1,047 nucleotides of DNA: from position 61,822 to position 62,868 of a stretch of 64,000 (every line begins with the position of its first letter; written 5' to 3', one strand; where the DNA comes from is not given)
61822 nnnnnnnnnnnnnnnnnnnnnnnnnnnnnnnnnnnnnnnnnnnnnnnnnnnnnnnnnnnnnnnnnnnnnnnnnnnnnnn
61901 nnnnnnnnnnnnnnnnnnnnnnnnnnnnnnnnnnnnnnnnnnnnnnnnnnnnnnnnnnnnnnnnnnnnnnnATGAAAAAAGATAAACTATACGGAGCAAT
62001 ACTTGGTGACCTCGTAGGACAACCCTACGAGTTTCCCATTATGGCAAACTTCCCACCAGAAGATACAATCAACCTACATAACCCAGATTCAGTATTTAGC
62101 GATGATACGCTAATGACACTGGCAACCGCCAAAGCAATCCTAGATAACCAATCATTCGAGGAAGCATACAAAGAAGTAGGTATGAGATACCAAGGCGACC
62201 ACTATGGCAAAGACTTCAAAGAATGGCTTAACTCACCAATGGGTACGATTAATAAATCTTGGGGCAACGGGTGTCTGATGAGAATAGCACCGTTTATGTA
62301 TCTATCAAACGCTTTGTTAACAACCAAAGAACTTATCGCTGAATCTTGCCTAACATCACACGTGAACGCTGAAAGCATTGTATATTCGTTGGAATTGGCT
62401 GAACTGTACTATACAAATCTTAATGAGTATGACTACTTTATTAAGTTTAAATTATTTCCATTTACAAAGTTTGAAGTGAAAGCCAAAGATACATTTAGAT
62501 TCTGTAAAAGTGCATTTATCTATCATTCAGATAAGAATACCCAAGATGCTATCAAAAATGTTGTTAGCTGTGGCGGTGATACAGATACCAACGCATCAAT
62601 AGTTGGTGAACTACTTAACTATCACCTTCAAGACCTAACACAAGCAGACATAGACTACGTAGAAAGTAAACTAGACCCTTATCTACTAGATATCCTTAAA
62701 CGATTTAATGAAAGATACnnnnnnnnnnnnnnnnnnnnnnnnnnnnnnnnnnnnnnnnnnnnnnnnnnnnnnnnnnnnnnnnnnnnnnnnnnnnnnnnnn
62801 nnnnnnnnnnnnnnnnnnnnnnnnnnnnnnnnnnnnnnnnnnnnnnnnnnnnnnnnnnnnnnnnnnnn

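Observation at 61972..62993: ADP-ribosylglycohydrolase with a translationally coupled 90-aa partner, 50 kb away from the ADP-ribose island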

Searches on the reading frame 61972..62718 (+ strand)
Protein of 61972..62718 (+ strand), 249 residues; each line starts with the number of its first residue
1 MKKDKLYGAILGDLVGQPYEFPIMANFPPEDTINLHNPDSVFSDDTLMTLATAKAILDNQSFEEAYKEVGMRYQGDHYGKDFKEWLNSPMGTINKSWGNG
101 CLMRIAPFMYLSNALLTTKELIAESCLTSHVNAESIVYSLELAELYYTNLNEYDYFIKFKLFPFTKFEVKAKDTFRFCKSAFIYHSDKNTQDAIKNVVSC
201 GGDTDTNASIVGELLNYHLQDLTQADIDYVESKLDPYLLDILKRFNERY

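Call 3: search_protein_families(library=pfam, proteins=[window:61972-62718:+], max_evalue=0.1)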
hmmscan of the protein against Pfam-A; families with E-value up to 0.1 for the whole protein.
window:61972-62718:+ (249 aa): 3 families
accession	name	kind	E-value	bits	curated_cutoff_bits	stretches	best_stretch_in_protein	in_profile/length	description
PF03747.19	ADP_ribosyl_GH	-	4e-23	82.9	26.2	2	6-145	3-170/287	ADP-ribosylglycohydrolase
PF12541.14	DUF3737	-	0.073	12.7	23.9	1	132-223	108-196/275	Protein of unknown function (DUF3737)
PF13100.11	OstA_2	-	0.088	12.9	21.2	0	168-218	30-76/158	OstA-like protein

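Call 4: search_protein_families(library=phrogs, proteins=[window:61972-62718:+], max_evalue=0.01)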
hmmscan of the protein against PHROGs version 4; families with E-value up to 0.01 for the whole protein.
window:61972-62718:+ (249 aa): 2 families
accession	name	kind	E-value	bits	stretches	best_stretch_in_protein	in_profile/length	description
phrog_6572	-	other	4.1e-24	86.3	1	5-217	11-273/325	ADP-ribosylglycohydrolase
phrog_22100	-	unknown function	4.6e-10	40.3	1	5-90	6-84/306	-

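Call 7: search_dna_similar(query=window:61972-62718:+, collection=phages, mode=protein, max_rows=40)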
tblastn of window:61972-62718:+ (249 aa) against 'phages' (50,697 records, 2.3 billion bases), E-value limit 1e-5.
Records with a match: 8; places in all: 8; records where one place covers at least 80% of the query: 7.
Best place of each record, by identity: <60% 8.
By first word of the organism name: uncultured 3; Bacteriophage 2; Porphyromonas 2; Bacteroides 1.
By host as written in the record: - 5; Porphyromonas gingivalis ATCC 49417 2; Bacteroides caecimuris 1.
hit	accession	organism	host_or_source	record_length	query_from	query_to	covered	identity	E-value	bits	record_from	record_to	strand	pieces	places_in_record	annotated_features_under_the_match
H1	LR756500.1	uncultured phage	metagenomic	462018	2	247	99%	28.8%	3e-20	95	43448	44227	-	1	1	record has no annotation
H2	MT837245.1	Bacteriophage sp.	human fecal samples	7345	6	249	98%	26.3%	8e-15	79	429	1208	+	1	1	record has no annotation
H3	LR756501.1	uncultured phage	metagenomic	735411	2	249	100%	25.2%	2e-16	84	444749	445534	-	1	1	record has no annotation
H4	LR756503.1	uncultured phage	metagenomic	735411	2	249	100%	25.2%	2e-16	84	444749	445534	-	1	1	record has no annotation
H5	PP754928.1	Porphyromonas phage phage005b_ATCC49417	Porphyromonas gingivalis ATCC 49417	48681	2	214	86%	27.5%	2e-14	78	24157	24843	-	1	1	ADP-ribosylglycohydrolase | transcriptional regulator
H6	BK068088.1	Porphyromonas phage phage005a_ATCC49417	Porphyromonas gingivalis ATCC 49417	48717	2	214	86%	27.5%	2e-14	78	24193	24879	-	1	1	ADP-ribosylglycohydrolase | transcriptional regulator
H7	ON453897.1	Bacteroides phage Versailles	Bacteroides caecimuris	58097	6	214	84%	27.8%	3e-15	80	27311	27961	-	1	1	ADP-ribosylglycohydrolase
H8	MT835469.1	Bacteriophage sp.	human fecal samples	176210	6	136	53%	36.8%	9e-15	79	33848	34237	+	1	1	record has no annotation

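Call 9: find_homologous_proteins(query=window:61972-62718:+)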
Query window:61972-62718:+ (249 aa): 337 proteins with E <= 0.001 among 719 candidates; the best 120 are listed.
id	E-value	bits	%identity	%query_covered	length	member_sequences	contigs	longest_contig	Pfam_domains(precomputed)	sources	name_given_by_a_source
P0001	1.4e-163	561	98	100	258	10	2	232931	PF03747.20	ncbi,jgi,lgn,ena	jgi:ADP-ribosyl-[dinitrogen reductase] hydrolase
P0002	1.5e-133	462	82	100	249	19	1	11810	PF03747.20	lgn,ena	-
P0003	5.2e-133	460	81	100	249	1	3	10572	PF03747.20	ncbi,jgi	jgi:ADP-ribosyl-[dinitrogen reductase] hydrolase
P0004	7.1e-123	427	74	100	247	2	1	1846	PF03747.20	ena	-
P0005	3.0e-122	425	76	100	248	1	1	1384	PF03747.20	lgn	-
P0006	4.7e-121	421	77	99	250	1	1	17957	PF03747.20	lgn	-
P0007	1.5e-119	416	76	100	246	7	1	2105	PF03747.20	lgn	-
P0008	1.5e-112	394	73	100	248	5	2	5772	PF03747.20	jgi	jgi:ADP-ribosyl-[dinitrogen reductase] hydrolase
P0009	3.8e-112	392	72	96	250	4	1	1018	PF03747.20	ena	-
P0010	3.6e-95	337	64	100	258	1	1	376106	PF03747.20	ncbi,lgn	-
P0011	3.8e-95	336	64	99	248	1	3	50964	PF03747.20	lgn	-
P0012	6.5e-95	336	65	98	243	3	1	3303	PF03747.20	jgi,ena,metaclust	metaclust:\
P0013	9.7e-95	335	63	99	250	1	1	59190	PF03747.20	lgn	-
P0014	5.2e-94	333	61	100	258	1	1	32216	PF03747.20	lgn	-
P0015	8.5e-94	332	62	97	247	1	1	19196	PF03747.20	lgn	-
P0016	2.0e-91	324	61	99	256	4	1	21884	PF03747.20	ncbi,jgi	jgi:ADP-ribosylglycohydrolase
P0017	3.4e-89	317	61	98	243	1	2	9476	PF03747.20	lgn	-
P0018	5.0e-89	316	62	99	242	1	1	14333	PF03747.20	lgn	-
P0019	3.8e-88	314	57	99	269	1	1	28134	PF03747.20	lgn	-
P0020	3.3e-87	311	58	98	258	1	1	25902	PF03747.20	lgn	-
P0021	7.0e-87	309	60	97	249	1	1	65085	PF03747.20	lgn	-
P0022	7.8e-86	306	59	98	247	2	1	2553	PF03747.20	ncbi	-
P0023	4.7e-85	303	58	99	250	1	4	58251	PF03747.20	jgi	jgi:ADP-ribosylglycohydrolase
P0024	1.6e-81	292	57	99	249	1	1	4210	PF03747.20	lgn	-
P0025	1.8e-81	292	57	99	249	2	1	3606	PF03747.20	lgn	-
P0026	2.0e-81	292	59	99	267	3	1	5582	PF03747.20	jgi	jgi:ADP-ribosylglycohydrolase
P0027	2.1e-80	288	56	99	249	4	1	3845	PF03747.20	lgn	-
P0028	2.3e-79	285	55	100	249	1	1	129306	PF03747.20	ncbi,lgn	-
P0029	5.5e-79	284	57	98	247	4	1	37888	PF03747.20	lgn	-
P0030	2.0e-77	278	53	99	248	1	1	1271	PF03747.20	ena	-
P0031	3.9e-76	274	53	99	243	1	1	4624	PF03747.20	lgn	-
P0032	4.6e-76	274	53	100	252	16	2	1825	PF03747.20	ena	-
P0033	5.6e-76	274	54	99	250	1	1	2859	PF03747.20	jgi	jgi:ADP-ribosyl-[dinitrogen reductase] hydrolase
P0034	2.3e-74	268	53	99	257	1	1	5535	PF03747.20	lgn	-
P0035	3.2e-74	268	54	99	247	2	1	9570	PF03747.20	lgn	-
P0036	5.2e-74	267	55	99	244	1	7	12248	PF03747.20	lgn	-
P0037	2.3e-73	265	54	100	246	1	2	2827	PF03747.20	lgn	-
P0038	4.0e-73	264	56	98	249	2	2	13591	PF03747.20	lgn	-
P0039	4.4e-73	264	53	98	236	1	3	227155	PF03747.20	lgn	-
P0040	7.7e-73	263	51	98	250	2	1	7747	PF03747.20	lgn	-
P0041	8.3e-73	263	53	99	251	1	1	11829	PF03747.20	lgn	-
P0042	1.5e-72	262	51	100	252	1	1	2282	PF03747.20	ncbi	-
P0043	1.6e-72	262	50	99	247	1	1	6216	PF03747.20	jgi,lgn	jgi:ADP-ribosylglycohydrolase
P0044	2.4e-72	262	52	100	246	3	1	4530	PF03747.20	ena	-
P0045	1.1e-71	260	54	99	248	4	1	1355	PF03747.20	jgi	jgi:ADP-ribosylglycohydrolase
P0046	2.0e-71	259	50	100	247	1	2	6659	PF03747.20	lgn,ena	-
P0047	2.8e-71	258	53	98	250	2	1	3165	PF03747.20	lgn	-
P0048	5.0e-71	258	53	98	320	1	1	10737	PF03747.20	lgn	-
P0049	4.4e-70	254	52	99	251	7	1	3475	PF03747.20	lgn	-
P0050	5.1e-70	254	54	98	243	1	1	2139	PF03747.20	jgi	-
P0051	5.5e-70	254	50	99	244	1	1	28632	PF03747.20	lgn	-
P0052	1.5e-69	253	53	100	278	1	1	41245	PF03747.20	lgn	-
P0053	3.5e-69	251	51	99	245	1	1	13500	PF03747.20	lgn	-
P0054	4.2e-69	251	55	93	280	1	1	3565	PF03747.20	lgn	-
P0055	1.5e-68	249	54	100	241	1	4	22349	PF03747.20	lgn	-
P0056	1.6e-68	249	52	98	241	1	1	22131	PF03747.20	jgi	jgi:ADP-ribosylglycohydrolase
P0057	5.5e-68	248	52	99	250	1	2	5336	PF03747.20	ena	-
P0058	7.8e-68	247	51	98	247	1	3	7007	PF03747.20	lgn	-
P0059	1.1e-67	247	53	99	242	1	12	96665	PF03747.20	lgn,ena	-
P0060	1.3e-67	246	50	100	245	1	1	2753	PF03747.20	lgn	-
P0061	2.0e-67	246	48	99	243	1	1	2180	PF03747.20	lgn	-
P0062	2.0e-67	246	52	100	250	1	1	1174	PF03747.20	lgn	-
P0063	2.6e-67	245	50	98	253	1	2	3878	PF03747.20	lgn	-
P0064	2.7e-67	245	52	100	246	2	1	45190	PF03747.20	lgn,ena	-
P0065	5.3e-67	244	52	99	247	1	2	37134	PF03747.20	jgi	-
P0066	9.7e-67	243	52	99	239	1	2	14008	PF03747.20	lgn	-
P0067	1.2e-66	243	51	99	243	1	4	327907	PF03747.20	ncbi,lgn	-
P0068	1.8e-66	243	51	99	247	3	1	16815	PF03747.20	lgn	-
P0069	2.3e-66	242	54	99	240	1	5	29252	PF03747.20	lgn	-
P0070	2.6e-66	242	50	99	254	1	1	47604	PF03747.20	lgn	-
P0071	4.5e-66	241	51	99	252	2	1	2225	PF03747.20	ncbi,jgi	jgi:ADP-ribosylglycohydrolase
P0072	5.5e-66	241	52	99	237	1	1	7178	PF03747.20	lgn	-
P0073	6.5e-66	241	51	100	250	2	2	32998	PF03747.20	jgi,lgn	-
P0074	8.6e-66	240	50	99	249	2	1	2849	PF03747.20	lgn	-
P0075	1.2e-65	240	51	99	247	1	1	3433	PF03747.20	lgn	-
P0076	1.7e-65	239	50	99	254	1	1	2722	PF03747.20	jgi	-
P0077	2.3e-65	239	53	100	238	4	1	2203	PF03747.20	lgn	-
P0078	2.4e-65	239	52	99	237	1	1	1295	PF03747.20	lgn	-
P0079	2.4e-65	239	50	98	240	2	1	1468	PF03747.20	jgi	jgi:ADP-ribosylglycohydrolase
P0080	2.8e-65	239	52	98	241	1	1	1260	PF03747.20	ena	-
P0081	2.9e-65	239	50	100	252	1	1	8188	PF03747.20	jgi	jgi:ADP-ribosylglycohydrolase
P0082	3.6e-65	238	51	99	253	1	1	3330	PF03747.20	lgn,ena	-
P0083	3.7e-65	238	50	99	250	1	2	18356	PF03747.20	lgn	-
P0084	4.1e-65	238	50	99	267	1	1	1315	PF03747.20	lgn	-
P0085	4.7e-65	238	50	98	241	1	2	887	PF03747.20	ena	-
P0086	5.2e-65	238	53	99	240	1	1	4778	PF03747.20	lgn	-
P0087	8.9e-65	237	51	98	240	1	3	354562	PF03747.20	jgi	jgi:ADP-ribosylglycohydrolase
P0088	1.2e-64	237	49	98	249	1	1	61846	PF03747.20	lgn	-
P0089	1.2e-64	237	49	99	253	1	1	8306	PF03747.20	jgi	jgi:ADP-ribosylglycohydrolase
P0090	1.2e-64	237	49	99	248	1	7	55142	PF03747.20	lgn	-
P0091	1.4e-64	236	50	99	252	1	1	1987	PF03747.20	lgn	-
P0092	1.7e-64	236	52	99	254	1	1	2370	PF03747.20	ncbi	-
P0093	2.6e-64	236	51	98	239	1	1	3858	PF03747.20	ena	-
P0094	2.7e-64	235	51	99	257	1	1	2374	PF03747.20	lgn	-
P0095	3.2e-64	235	50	99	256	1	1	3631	PF03747.20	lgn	-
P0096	7.0e-64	234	47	99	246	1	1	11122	PF03747.20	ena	-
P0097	7.0e-64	234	50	99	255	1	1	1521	PF03747.20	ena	-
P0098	7.0e-64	234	50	99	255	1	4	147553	PF03747.20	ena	-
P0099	7.3e-64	234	49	99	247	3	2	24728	PF03747.20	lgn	-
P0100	8.3e-64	234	46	99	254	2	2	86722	PF03747.20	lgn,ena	-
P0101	8.7e-64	234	49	99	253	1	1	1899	PF03747.20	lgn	-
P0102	8.8e-64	234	51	99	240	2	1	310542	PF03747.20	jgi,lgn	-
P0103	1.0e-63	234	49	99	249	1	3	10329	PF03747.20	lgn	-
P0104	1.4e-63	233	49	99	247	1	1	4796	PF03747.20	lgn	-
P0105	2.9e-63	232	51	98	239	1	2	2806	PF03747.20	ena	-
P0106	3.0e-63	232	50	98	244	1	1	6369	PF03747.20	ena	-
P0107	3.6e-63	232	49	99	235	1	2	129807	PF03747.20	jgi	-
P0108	9.4e-63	230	48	100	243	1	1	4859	PF03747.20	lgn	-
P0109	1.1e-62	230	50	98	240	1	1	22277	PF03747.20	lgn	-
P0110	2.9e-62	229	46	99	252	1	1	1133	PF03747.20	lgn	-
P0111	3.8e-62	228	50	99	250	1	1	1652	PF03747.20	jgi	-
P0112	1.1e-61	227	49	100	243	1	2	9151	PF03747.20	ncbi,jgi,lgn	jgi:ADP-ribosylglycohydrolase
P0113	1.3e-61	227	47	98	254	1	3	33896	PF03747.20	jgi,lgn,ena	-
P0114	1.4e-61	227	50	99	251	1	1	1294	PF03747.20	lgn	-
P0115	1.5e-61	227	47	99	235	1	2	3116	PF03747.20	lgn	-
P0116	2.6e-61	226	49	98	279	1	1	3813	PF03747.20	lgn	-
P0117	3.4e-61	225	49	100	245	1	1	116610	PF03747.20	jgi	jgi:ADP-ribosylglycohydrolase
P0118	7.4e-61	224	47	100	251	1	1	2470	PF03747.20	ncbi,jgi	jgi:ADP-ribosyl-[dinitrogen reductase] hydrolase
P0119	7.7e-61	224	47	99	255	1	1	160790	PF03747.20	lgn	-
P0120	8.1e-61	224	49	98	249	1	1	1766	PF03747.20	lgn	-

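Call 14: search_solved_structures(query=window:61972-62718:+, max_evalue=1, show_alignments=3)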
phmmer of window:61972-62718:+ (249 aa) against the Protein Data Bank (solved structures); distinct sequences matched with E-value up to 1: 3.
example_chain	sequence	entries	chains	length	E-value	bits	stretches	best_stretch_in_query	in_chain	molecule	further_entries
8za7_A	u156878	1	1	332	6.8e-07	32.7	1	153-246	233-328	Lmo0067 protein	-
2qty_A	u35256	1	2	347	0.054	16.6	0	6-81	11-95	Poly(ADP-ribose) glycohydrolase ARH3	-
6g1p_A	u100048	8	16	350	0.1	15.7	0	5-69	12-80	ADP-ribosylhydrolase like 2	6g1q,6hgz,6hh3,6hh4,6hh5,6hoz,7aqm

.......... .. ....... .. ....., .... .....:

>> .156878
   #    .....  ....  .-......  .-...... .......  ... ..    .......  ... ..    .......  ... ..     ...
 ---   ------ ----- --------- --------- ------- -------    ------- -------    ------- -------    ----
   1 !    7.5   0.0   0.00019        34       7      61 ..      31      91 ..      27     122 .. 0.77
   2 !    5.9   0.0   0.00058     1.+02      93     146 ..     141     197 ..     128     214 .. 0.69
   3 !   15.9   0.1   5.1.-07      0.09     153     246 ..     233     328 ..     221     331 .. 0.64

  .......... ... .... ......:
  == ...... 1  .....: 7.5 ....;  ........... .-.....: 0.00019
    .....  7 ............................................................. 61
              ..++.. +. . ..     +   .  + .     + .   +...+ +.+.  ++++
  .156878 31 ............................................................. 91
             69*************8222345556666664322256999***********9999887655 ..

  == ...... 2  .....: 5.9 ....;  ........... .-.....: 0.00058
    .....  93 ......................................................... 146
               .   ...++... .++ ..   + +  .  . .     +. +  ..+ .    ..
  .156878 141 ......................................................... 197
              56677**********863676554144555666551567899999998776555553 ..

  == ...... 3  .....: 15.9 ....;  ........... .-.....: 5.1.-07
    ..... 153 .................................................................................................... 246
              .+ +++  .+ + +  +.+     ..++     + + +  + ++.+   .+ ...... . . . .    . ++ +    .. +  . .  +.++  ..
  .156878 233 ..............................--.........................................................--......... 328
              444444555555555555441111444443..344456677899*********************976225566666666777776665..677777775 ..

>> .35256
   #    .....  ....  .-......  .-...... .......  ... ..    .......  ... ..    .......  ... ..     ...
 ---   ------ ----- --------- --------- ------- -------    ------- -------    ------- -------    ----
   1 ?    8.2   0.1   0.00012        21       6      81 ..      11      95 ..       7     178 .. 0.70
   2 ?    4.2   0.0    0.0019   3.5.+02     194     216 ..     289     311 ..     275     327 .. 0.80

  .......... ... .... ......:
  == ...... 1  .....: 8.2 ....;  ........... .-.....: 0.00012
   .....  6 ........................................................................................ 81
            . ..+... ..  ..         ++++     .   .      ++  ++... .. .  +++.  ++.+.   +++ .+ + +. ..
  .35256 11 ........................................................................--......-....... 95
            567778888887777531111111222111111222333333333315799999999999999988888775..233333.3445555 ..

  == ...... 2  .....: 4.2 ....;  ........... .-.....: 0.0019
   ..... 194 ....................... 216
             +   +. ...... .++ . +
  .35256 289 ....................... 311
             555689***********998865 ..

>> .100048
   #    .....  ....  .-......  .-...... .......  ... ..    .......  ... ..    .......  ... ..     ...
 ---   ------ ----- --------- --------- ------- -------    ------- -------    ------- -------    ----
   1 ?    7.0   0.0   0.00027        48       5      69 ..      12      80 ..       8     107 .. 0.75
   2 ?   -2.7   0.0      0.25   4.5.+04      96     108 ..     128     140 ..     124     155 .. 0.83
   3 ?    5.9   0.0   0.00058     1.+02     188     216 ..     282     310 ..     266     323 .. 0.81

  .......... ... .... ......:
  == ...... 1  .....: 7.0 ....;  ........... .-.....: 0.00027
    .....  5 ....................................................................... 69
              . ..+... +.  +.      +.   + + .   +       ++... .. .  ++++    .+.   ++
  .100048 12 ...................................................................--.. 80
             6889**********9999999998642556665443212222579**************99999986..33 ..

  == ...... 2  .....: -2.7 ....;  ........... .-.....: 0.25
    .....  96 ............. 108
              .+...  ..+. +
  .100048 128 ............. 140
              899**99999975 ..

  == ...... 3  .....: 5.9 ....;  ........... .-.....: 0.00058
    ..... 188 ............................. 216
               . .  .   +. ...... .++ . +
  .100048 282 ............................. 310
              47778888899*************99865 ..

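Call 15: search_protein_families(library=ncbifam, proteins=[window:61972-62718:+], max_evalue=0.1)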
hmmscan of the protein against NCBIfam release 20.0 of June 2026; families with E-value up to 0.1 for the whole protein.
window:61972-62718:+ (249 aa): 1 family
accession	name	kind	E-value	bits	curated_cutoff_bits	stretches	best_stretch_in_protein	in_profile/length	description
TIGR02662.1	dinitro_DRAG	equivalog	0.0009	18.5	337.05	0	181-215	216-250/287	ADP-ribosyl-[dinitrogen reductase] hydrolase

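Call 16: search_protein_families(library=padloc, proteins=[window:61972-62718:+], max_evalue=0.1)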
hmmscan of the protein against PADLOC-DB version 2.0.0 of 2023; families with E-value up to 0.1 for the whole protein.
window:61972-62718:+ (249 aa): 0 families

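Call 26: find_related_loci(query=window:61972-62718:+, collection=genome_contigs, flank=4000)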
Query window:61972-62718:+ (249 aa) in genome_contigs; peptide patterns used: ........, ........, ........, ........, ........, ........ (x = any residue, [..] = any of these).
65 stretches matched a pattern, but none encodes a relative of the query by tblastn (E <= 1e-3).
